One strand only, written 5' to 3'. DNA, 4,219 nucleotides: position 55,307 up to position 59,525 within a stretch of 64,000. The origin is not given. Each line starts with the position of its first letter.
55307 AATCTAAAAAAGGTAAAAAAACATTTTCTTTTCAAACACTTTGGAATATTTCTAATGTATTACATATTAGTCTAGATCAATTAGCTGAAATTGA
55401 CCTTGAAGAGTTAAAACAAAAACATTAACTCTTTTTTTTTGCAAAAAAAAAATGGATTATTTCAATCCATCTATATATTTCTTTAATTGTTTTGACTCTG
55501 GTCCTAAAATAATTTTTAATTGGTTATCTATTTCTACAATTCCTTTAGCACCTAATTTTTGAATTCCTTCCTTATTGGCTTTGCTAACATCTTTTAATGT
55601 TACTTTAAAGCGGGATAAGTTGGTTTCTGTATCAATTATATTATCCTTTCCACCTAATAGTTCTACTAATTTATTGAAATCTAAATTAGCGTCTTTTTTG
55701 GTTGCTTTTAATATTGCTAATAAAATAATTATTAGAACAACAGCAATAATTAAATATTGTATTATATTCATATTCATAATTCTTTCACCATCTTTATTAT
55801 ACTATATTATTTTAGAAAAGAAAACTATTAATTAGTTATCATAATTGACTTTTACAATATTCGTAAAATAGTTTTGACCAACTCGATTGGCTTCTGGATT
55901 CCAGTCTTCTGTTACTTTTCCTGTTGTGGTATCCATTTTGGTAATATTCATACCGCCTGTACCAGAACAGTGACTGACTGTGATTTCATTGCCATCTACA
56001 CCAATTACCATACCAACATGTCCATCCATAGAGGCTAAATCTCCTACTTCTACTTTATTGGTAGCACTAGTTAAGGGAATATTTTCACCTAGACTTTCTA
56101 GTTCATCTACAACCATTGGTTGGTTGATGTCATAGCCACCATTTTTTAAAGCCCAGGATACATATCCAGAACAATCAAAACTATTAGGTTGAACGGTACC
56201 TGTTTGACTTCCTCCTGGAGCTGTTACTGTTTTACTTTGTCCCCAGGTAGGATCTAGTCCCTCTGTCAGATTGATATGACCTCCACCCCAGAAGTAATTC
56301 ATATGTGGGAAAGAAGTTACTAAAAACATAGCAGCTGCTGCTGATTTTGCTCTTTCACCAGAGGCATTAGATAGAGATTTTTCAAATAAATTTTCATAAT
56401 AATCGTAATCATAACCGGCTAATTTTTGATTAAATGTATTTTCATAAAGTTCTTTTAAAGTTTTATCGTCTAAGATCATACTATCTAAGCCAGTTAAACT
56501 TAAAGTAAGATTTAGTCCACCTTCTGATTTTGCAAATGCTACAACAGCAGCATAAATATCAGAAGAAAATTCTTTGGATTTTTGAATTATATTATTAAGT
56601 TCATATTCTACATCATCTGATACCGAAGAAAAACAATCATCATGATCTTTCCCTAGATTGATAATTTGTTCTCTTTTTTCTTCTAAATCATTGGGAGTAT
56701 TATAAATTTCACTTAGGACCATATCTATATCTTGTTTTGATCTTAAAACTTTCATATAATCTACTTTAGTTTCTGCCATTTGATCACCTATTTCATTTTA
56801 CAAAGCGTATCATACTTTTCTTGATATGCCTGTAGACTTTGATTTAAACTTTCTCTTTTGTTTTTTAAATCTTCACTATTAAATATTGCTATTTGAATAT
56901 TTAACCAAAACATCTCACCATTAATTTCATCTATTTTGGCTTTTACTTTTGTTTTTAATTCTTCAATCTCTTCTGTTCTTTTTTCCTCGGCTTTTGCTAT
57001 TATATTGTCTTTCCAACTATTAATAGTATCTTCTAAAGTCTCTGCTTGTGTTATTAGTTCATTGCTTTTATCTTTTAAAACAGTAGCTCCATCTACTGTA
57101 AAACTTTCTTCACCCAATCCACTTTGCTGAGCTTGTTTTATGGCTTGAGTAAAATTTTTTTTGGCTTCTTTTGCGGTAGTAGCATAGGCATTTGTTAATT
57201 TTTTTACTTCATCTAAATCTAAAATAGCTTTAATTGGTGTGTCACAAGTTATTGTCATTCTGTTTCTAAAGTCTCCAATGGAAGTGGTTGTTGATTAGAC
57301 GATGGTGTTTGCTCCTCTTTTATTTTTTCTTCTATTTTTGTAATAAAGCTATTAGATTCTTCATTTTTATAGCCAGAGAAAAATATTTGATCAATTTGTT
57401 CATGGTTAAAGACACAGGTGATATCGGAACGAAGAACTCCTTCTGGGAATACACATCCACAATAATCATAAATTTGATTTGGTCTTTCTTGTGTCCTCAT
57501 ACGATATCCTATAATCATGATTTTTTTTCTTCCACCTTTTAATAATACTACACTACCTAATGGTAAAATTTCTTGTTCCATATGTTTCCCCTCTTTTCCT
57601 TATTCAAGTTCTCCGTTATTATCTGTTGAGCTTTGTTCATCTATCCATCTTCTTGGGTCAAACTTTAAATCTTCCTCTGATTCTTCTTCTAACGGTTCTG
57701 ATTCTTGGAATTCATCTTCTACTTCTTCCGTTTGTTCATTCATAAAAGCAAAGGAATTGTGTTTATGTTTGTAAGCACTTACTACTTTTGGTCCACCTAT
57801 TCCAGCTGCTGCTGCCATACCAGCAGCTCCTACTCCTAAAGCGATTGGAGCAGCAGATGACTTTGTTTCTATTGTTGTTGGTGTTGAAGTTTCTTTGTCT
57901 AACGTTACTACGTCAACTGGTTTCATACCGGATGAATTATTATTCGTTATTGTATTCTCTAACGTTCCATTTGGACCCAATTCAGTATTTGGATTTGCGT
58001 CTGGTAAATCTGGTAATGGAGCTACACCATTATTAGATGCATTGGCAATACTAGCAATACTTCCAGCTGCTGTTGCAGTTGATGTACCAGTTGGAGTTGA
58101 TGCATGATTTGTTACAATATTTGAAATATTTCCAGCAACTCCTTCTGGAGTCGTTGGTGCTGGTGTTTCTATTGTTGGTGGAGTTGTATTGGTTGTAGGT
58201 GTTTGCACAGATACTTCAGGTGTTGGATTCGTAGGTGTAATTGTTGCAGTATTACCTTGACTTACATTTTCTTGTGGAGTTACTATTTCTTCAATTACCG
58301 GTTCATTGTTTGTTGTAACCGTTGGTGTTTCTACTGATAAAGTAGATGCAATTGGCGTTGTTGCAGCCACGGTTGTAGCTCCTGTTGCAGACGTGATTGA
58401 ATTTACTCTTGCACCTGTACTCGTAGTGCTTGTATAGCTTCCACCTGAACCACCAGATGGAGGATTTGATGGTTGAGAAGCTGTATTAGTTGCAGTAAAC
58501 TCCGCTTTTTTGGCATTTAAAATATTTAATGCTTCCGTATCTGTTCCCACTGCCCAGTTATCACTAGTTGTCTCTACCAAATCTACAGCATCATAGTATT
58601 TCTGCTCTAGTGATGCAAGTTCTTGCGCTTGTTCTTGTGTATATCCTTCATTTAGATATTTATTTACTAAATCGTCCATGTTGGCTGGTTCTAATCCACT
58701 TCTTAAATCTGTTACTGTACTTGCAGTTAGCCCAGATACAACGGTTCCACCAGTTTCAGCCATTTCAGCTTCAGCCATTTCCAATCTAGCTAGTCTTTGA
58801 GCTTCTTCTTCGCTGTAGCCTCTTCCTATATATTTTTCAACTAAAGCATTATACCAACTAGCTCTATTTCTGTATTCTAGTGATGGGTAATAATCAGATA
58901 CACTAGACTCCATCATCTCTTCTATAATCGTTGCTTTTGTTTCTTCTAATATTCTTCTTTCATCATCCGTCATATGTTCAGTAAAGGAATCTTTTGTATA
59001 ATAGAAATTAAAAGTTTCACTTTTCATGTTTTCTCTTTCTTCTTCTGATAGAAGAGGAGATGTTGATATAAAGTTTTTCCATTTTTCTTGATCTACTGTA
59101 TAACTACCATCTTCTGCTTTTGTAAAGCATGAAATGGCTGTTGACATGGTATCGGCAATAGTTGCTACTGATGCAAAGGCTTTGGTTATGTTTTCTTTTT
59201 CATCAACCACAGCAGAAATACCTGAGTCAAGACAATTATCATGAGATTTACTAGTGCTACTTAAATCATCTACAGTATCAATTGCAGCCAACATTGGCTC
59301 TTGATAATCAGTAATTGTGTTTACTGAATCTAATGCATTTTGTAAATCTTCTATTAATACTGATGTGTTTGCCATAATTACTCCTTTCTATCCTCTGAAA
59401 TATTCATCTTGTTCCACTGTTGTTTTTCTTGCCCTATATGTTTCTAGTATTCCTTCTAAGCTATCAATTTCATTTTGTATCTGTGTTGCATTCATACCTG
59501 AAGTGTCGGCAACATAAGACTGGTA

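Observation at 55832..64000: Type VIIb-secretion-style cargo island without visible machinery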

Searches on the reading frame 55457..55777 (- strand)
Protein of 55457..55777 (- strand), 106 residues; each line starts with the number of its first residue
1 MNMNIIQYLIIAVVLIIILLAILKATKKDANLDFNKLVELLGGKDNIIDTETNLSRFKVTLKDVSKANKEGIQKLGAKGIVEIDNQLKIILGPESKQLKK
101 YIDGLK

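Call 3: search_protein_families(library=pfam, max_evalue=0.1, proteins=[window:55457-55777:-])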
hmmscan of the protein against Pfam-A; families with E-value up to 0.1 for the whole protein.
window:55457-55777:- (106 aa): 2 families
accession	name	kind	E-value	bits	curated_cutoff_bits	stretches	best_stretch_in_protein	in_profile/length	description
PF00367.25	PTS_EIIB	-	1.2e-07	31.4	27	1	36-68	2-34/34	phosphotransferase system, EIIB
PF17031.10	DUF5101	-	0.056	14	27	1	23-83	37-93/99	Domain of unknown function (DUF5101)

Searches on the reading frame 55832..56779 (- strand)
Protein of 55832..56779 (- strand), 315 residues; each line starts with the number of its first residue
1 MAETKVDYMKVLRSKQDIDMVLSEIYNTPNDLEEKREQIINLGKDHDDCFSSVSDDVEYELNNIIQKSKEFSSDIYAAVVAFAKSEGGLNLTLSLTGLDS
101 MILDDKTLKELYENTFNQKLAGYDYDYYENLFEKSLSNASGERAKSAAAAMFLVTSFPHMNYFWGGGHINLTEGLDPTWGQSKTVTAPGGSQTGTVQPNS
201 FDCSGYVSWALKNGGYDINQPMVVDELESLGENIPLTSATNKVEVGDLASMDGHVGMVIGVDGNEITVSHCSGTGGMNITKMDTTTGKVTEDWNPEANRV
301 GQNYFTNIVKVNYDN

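Call 3: search_protein_families(library=pfam, max_evalue=0.1, proteins=[window:55832-56779:-])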
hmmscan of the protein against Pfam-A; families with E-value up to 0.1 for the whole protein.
window:55832-56779:- (315 aa): 3 families
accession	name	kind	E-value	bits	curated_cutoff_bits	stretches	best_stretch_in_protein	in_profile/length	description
PF00877.26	NLPC_P60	-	4.5e-05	23.8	23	1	194-283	7-92/105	NlpC/P60 family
PF05257.22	CHAP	-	0.00014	22.7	26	1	202-270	10-79/81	CHAP domain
PF05382.19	Amidase_5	-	0.0025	18.2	21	1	196-272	24-107/142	Bacteriophage peptidoglycan hydrolase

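Call 11: search_protein_families(library=ncbifam, max_evalue=0.1, proteins=[window:55832-56779:-])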
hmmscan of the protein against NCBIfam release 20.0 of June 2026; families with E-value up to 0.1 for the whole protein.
window:55832-56779:- (315 aa): 2 families
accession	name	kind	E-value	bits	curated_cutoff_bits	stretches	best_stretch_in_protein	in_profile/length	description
NF038193.1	VI_Cas13c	exception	0.00033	19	150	1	19-135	206-296/865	type VI-C CRISPR-associated RNA-guided ribonuclease Cas13c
NF038345.1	wall_hydro_RipC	exception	0.00051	19.5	425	1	194-263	269-334/362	peptidoglycan hydrolase RipC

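Call 79: search_protein_families(library=phrogs, max_evalue=0.001, proteins=[window:55832-56779:-])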
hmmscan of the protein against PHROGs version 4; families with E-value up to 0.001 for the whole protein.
window:55832-56779:- (315 aa): 4 families
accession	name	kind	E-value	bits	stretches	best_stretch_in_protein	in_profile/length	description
phrog_329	-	tail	4.2e-07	29.5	1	194-293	553-654/949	minor tail protein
phrog_12508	-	unknown function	8.9e-07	29.7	1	194-275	158-236/260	-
phrog_400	-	tail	4.5e-06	26.9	1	193-283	549-637/654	tail protein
phrog_1015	-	tail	0.00075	19.2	1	191-299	675-791/795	tail protein with lysin activity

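Call 89: search_solved_structures(query=window:55832-56779:-, max_evalue=0.1, show_alignments=2)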
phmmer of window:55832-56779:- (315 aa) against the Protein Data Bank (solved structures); distinct sequences matched with E-value up to 0.1: 2.
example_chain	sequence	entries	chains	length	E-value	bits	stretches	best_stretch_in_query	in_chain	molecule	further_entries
23tz_A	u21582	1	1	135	0.013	17.7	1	188-263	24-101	Peptidoglycan DL-endopeptidase CwlO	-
8wt3_A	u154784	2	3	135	0.014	17.6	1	188-263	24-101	Peptidoglycan DL-endopeptidase CwlO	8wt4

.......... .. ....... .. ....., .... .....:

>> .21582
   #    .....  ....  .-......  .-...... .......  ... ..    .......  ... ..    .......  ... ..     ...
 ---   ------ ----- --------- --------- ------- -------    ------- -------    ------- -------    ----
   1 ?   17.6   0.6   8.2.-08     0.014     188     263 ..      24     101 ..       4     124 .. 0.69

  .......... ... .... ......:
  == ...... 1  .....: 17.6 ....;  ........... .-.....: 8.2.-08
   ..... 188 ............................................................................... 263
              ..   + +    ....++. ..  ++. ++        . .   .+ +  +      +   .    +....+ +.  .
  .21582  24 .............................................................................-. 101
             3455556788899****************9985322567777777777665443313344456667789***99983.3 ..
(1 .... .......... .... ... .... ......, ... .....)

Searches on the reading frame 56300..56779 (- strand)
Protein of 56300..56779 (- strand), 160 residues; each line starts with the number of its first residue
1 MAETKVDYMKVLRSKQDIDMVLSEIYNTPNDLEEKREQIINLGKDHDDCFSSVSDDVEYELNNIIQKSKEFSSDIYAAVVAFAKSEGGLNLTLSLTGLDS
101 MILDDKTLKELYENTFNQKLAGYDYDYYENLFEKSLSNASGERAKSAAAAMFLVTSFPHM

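Call 12: search_protein_families(library=pfam, max_evalue=1, proteins=[window:56300-56779:-])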
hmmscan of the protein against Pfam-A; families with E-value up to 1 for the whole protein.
window:56300-56779:- (160 aa): 2 families
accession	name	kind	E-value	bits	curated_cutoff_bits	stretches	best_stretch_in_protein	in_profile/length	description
PF01390.26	SEA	-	0.079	13.5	26.4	1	43-122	19-98/106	SEA domain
PF08649.15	DASH_Dad1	-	0.24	12.1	31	0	16-47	11-42/55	DASH complex subunit Dad1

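Call 61: search_protein_representatives(protein=window:56300-56779:-)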
Query: 160 residues. Proteins with E-value up to 0.001 (for the whole library): 13; up to 1e-10: 3; up to 1e-30: 0. The best 13 are listed.
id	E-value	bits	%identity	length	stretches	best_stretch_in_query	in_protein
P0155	8.8e-30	119.5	44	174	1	1-160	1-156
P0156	2.2e-28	115.0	42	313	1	2-160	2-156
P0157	2.4e-18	82.4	47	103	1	42-141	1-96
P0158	1.1e-08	51.1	29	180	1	5-160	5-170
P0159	1.8e-08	50.4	34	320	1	6-160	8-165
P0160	2.7e-08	49.9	35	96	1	2-87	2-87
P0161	8.3e-08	48.3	27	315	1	6-159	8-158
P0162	1.1e-07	47.9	32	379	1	6-160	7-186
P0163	1.9e-06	43.9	32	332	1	38-160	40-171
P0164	5.4e-06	42.4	34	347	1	9-160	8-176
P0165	6.2e-05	39.0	35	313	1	32-160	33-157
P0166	7.6e-05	38.7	26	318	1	2-160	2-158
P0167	8.7e-04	35.2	33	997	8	79-118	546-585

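Call 62: search_protein_families(library=pfam, max_evalue=0.01, proteins=[P0156, P0159, P0161, P0162, P0163, P0164, P0165, P0166, P0158, P0155])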
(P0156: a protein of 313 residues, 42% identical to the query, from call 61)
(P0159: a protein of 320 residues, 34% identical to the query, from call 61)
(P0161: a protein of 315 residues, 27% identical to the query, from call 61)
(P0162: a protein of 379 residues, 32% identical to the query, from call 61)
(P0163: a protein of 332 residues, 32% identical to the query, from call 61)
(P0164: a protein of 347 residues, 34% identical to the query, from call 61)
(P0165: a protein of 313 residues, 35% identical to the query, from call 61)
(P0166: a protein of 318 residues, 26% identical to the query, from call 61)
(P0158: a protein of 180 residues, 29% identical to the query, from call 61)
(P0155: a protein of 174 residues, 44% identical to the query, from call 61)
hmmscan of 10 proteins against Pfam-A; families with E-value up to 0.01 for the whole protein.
P0156 (313 aa): 2 families
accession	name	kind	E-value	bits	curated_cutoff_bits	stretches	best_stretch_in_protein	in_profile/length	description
PF00877.26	NLPC_P60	-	3e-06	27.6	23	1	190-274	7-86/105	NlpC/P60 family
PF05257.22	CHAP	-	0.00027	21.8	26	1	195-267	8-79/81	CHAP domain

P0159 (320 aa): 1 family
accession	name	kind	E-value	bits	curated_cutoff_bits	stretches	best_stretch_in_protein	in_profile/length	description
PF00877.26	NLPC_P60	-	4.7e-05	23.7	23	1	199-277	7-81/105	NlpC/P60 family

P0161 (315 aa): 2 families
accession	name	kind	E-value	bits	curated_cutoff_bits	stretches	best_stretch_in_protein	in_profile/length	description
PF00877.26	NLPC_P60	-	0.00095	19.6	23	1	194-278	12-86/105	NlpC/P60 family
PF05257.22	CHAP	-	0.0017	19.3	26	0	201-270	10-79/81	CHAP domain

P0162 (379 aa): 1 family
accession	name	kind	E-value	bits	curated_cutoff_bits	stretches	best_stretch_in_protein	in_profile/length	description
PF00877.26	NLPC_P60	-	0.0078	16.6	23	0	187-271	3-39/105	NlpC/P60 family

P0163 (332 aa): 2 families
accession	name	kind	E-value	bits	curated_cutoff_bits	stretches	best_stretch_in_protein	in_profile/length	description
PF00877.26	NLPC_P60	-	0.00037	20.9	23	1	199-283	12-78/105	NlpC/P60 family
PF05382.19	Amidase_5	-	0.0052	17.1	21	1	209-294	26-113/142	Bacteriophage peptidoglycan hydrolase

P0164 (347 aa): 2 families
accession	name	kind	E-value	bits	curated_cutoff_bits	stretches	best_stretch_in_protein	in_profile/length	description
PF00877.26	NLPC_P60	-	0.00014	22.2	23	1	186-291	12-80/105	NlpC/P60 family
PF05257.22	CHAP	-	0.00027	21.8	26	1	214-291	7-79/81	CHAP domain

P0165 (313 aa): 1 family
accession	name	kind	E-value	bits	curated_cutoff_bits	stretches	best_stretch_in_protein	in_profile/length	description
PF00877.26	NLPC_P60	-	4.7e-05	23.8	23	1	158-266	3-78/105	NlpC/P60 family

P0166 (318 aa): 2 families
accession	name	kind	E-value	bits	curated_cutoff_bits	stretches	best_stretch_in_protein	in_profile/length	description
PF00877.26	NLPC_P60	-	1.4e-06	28.6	23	1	160-284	4-89/105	NlpC/P60 family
PF05382.19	Amidase_5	-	0.0079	16.6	21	0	195-288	25-120/142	Bacteriophage peptidoglycan hydrolase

P0158 (180 aa): 0 families

P0155 (174 aa): 0 families

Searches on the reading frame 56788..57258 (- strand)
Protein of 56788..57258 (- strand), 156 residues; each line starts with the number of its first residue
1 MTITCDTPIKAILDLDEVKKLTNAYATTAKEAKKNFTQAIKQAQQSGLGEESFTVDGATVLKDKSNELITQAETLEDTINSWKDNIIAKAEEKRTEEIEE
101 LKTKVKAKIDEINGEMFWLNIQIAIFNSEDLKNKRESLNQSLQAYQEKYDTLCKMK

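Call 3: search_protein_families(library=pfam, max_evalue=0.1, proteins=[window:56788-57258:-])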
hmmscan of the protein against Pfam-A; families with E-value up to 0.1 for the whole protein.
window:56788-57258:- (156 aa): 2 families
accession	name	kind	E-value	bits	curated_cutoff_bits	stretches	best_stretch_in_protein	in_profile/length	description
PF03915.18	AIP3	-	0.00055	19.6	31.6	1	14-110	142-244/406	Actin interacting protein 3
PF25547.1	WXG100_2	-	0.083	13.3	27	0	16-126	29-132/150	WXG100 like domain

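Call 11: search_protein_families(library=ncbifam, max_evalue=0.1, proteins=[window:56788-57258:-])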
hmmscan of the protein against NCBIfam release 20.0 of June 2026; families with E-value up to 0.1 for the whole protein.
window:56788-57258:- (156 aa): 2 families
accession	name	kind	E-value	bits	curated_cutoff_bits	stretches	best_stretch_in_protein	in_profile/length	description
NF041285.1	ABC_SBP_TrpX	equivalog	0.015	14.4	390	1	16-105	160-245/322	tryptophan ABC transporter substrate-binding protein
NF005064.0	PRK06481.1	equivalog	0.024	13.3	542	1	24-94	351-416/506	flavocytochrome c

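Call 79: search_protein_families(library=phrogs, max_evalue=0.001, proteins=[window:56788-57258:-])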
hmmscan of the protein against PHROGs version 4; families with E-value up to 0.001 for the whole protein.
window:56788-57258:- (156 aa): 0 families

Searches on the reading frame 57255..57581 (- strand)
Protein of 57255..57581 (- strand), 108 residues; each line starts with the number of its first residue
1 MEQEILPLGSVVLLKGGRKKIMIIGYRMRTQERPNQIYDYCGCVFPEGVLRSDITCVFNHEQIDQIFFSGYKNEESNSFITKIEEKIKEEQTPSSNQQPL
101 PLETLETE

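Call 3: search_protein_families(library=pfam, max_evalue=0.1, proteins=[window:57255-57581:-])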
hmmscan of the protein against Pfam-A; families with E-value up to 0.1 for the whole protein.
window:57255-57581:- (108 aa): 1 family
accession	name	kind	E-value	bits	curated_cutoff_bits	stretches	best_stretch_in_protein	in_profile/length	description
PF13780.11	DUF4176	-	1.9e-27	95.5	25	1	5-79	1-74/74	Domain of unknown function (DUF4176)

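Call 11: search_protein_families(library=ncbifam, max_evalue=0.1, proteins=[window:57255-57581:-])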
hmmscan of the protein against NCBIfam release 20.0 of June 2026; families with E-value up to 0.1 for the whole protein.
window:57255-57581:- (108 aa): 0 families

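Call 14: search_solved_structures(query=window:57255-57581:-, max_evalue=1, show_alignments=1)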
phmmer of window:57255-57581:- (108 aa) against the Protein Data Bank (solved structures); distinct sequences matched with E-value up to 1: 4.
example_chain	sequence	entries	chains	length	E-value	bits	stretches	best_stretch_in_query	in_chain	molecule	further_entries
9dcs_A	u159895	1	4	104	7.6e-10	42.1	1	4-78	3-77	DUF4176 domain-containing protein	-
8wtc_A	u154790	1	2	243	0.25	14.7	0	49-95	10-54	Protein-arginine kinase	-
8wtb_A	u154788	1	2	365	0.78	13.1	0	49-95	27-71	Protein-arginine kinase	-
6tv6_A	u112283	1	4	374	0.86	13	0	49-94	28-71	Protein-arginine kinase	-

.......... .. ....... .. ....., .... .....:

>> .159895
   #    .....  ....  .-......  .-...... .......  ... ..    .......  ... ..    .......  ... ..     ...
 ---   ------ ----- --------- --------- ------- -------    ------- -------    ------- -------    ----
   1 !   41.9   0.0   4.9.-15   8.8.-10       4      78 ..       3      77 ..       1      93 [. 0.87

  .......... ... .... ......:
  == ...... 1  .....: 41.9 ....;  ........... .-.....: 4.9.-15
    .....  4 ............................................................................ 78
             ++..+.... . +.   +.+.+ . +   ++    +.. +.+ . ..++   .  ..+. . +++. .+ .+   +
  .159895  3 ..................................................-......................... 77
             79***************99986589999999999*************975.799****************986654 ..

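Call 79: search_protein_families(library=phrogs, max_evalue=0.001, proteins=[window:57255-57581:-])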
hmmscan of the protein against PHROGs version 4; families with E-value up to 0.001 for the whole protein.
window:57255-57581:- (108 aa): 1 family
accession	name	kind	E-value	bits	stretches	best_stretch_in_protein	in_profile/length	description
phrog_14657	-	unknown function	5.1e-22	78.9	1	1-86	11-95/106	-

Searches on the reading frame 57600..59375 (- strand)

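Call 3: search_protein_families(library=pfam, max_evalue=0.1, proteins=[window:57600-59375:-])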
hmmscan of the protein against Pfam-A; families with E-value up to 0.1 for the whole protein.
window:57600-59375:- (591 aa): 0 families

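Call 11: search_protein_families(library=ncbifam, max_evalue=0.1, proteins=[window:57600-59375:-])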
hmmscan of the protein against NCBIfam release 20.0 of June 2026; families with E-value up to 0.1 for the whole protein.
window:57600-59375:- (591 aa): 1 family
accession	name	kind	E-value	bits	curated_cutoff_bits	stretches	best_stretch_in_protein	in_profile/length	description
NF038403.1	perm_prefix_1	domain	0.0037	17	30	0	178-200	26-48/59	permease prefix domain 1-containing protein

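Call 79: search_protein_families(library=phrogs, max_evalue=0.001, proteins=[window:57600-59375:-])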
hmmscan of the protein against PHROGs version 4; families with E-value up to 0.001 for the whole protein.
window:57600-59375:- (591 aa): 0 families

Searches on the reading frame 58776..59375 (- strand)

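Call 12: search_protein_families(library=pfam, max_evalue=1, proteins=[window:58776-59375:-])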
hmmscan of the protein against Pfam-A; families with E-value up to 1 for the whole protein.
window:58776-59375:- (200 aa): 1 family
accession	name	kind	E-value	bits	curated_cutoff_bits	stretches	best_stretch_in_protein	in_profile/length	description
PF21763.2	DHH_CID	-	0.17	12.8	27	0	128-195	17-83/84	DHH-CID domain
